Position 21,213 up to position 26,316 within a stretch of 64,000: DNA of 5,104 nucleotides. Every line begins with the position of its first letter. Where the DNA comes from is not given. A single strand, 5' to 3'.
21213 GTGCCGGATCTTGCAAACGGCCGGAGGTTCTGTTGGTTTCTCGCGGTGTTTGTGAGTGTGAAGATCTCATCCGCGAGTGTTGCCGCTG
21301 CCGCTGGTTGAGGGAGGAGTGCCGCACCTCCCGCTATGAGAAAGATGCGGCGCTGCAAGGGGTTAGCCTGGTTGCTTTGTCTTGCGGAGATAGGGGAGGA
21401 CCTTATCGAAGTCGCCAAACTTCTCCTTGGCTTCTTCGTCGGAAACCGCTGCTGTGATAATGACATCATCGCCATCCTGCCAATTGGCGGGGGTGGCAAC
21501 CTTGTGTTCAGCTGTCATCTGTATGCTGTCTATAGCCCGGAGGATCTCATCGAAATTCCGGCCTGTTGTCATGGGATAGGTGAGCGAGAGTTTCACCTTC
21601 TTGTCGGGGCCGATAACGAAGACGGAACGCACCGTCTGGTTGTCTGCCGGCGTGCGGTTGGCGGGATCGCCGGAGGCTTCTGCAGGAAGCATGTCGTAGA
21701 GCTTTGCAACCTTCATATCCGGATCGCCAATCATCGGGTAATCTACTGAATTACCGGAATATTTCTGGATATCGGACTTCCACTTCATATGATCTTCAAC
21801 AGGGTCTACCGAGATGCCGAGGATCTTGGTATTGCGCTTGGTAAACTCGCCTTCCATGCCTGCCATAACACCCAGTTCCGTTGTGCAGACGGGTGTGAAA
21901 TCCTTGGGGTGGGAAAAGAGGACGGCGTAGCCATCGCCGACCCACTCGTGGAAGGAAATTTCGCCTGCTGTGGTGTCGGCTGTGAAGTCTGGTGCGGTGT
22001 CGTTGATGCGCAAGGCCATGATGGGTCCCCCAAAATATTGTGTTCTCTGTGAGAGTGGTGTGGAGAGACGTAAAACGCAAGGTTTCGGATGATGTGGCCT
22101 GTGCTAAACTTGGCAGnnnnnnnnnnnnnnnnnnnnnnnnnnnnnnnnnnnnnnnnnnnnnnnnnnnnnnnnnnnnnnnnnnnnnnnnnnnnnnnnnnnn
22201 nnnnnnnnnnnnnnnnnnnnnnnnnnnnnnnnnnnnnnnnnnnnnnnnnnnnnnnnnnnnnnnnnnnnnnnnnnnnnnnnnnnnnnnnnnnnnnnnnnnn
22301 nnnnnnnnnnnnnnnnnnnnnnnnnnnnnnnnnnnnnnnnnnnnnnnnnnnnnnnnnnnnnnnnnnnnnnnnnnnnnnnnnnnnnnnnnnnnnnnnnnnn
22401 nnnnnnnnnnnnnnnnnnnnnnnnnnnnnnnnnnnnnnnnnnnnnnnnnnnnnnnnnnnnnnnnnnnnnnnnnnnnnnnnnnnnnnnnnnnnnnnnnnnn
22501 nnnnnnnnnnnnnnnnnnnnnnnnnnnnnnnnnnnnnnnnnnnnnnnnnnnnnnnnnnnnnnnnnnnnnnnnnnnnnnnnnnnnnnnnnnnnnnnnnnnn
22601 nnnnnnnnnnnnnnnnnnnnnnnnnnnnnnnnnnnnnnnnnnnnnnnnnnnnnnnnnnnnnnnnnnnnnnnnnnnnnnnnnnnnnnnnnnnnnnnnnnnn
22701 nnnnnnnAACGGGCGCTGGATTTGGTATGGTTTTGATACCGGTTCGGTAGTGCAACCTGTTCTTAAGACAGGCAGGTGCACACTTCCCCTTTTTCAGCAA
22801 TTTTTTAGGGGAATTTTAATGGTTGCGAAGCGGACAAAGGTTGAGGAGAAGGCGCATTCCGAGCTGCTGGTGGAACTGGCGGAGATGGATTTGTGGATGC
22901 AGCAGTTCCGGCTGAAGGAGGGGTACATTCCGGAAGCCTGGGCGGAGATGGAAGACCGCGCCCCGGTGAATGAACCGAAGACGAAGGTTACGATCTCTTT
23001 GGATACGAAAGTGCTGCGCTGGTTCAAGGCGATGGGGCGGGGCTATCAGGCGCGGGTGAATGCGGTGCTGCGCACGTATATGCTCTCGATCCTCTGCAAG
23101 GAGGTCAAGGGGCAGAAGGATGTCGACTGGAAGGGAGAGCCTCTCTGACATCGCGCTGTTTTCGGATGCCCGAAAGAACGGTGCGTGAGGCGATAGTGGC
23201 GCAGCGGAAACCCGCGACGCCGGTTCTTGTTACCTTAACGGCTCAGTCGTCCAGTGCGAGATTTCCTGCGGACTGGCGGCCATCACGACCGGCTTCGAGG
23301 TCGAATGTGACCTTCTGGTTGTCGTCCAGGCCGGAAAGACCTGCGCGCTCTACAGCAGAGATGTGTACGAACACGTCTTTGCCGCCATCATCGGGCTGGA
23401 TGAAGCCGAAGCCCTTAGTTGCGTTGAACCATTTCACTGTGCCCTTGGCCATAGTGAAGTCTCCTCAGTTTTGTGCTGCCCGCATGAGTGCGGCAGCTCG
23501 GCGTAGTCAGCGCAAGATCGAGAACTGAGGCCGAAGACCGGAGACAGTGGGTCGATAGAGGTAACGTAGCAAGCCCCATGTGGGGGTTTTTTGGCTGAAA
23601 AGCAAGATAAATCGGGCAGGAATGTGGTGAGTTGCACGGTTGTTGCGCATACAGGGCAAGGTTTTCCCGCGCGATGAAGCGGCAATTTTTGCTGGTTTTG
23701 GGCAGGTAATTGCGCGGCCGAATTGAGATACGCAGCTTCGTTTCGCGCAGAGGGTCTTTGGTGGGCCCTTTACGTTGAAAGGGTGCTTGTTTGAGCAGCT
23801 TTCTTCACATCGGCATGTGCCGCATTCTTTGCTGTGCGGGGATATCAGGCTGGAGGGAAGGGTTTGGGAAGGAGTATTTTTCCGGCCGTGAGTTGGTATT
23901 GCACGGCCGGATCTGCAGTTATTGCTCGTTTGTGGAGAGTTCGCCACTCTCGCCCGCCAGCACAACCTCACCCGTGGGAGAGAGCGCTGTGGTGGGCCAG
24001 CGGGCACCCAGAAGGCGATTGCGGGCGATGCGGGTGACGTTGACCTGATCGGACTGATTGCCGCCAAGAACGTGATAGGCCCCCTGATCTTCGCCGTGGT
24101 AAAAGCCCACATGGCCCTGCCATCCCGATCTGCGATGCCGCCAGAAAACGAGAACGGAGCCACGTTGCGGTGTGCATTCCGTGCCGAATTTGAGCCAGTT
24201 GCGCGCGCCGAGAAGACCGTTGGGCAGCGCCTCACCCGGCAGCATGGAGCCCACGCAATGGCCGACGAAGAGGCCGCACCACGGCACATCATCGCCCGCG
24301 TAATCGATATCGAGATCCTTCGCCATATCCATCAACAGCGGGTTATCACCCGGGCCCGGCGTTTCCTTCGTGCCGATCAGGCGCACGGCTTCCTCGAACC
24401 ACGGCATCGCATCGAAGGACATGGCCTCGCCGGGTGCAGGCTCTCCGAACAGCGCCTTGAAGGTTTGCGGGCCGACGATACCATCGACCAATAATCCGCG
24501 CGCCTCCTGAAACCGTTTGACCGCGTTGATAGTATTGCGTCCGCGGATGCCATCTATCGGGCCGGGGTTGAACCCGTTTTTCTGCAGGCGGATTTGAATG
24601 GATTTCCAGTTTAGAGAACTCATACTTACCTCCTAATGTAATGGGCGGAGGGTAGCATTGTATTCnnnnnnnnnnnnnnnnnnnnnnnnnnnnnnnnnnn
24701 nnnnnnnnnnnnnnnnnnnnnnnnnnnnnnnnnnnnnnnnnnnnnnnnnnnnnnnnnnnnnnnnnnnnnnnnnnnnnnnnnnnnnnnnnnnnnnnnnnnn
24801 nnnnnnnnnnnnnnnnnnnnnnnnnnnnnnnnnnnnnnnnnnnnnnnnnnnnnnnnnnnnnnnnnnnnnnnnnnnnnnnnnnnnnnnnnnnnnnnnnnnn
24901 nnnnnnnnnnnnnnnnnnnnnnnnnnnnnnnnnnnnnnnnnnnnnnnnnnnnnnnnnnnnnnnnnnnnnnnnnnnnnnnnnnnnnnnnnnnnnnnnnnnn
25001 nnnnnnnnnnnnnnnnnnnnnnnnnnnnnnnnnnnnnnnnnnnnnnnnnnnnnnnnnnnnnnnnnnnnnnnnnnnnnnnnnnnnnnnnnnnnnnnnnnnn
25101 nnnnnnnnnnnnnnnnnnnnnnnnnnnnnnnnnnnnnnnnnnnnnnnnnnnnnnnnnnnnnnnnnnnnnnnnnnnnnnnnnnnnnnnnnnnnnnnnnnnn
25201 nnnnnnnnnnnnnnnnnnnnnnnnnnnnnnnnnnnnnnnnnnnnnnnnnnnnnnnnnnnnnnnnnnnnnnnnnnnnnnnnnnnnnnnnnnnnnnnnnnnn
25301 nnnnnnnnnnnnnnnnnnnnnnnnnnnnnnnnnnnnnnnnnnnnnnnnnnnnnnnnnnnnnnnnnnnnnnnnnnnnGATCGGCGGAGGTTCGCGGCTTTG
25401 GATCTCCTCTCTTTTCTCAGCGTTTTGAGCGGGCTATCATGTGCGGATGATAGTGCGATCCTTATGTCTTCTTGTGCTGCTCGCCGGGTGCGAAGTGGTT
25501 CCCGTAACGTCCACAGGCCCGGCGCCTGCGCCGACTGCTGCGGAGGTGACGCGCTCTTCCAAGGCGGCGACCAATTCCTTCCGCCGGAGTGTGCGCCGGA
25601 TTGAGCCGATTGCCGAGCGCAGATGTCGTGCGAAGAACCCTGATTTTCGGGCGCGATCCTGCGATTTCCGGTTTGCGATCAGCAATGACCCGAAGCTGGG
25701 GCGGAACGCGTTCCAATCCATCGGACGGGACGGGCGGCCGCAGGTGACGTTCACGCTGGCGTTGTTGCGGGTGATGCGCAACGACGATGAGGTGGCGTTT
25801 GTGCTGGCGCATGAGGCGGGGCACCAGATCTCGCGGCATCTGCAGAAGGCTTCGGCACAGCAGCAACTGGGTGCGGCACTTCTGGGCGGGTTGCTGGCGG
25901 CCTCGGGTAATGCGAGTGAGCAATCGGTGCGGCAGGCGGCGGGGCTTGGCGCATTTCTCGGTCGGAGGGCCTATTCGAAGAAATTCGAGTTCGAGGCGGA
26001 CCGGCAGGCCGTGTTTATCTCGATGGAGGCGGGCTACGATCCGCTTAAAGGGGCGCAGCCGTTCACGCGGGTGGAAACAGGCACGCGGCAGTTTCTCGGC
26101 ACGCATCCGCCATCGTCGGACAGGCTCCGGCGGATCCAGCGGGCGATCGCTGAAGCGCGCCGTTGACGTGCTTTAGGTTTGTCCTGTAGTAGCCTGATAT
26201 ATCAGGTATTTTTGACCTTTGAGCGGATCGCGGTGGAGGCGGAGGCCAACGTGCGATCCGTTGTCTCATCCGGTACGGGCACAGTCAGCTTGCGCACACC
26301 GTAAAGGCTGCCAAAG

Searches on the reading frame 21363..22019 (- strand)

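Call 83: search_protein_families(library=pfam, proteins=[window:21363-22019:-], max_evalue=0.00001)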
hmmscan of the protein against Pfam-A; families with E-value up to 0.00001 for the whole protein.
window:21363-22019:- (218 aa): 3 families
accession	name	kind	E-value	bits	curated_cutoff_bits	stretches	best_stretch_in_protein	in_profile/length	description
PF00578.27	AhpC-TSA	-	4.1e-29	101.5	26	1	5-143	1-122/124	AhpC/TSA family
PF10417.14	1-cysPrx_C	-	1.1e-12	48.2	21.1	1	166-201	2-38/41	C-terminal domain of 1-Cys peroxiredoxin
PF08534.16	Redoxin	-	2.6e-08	34.2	26.6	1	6-151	3-137/148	Redoxin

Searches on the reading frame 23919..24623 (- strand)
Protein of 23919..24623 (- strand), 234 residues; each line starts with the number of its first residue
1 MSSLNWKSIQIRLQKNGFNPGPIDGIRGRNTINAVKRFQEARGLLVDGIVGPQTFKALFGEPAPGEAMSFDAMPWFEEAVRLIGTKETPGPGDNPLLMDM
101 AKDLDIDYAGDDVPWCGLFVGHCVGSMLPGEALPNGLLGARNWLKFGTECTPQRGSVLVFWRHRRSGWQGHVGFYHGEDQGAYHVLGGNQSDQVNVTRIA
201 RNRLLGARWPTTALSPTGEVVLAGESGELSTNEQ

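Call 83: search_protein_families(library=pfam, proteins=[window:23919-24623:-], max_evalue=0.00001)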
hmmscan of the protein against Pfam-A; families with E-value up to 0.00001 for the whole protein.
window:23919-24623:- (234 aa): 1 family
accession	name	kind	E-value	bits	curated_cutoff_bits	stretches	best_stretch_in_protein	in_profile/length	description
PF01471.23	PG_binding_1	-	1e-17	64.5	23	1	5-58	4-57/57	Putative peptidoglycan binding domain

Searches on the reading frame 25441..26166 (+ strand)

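Call 83: search_protein_families(library=pfam, proteins=[window:25441-26166:+], max_evalue=0.00001)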
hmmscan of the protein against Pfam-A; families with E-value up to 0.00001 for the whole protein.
window:25441-26166:+ (241 aa): 1 family
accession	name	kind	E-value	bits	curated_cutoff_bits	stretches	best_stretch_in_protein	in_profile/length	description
PF01435.24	Peptidase_M48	-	1.1e-21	77.9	20.3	1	76-234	25-184/186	Peptidase family M48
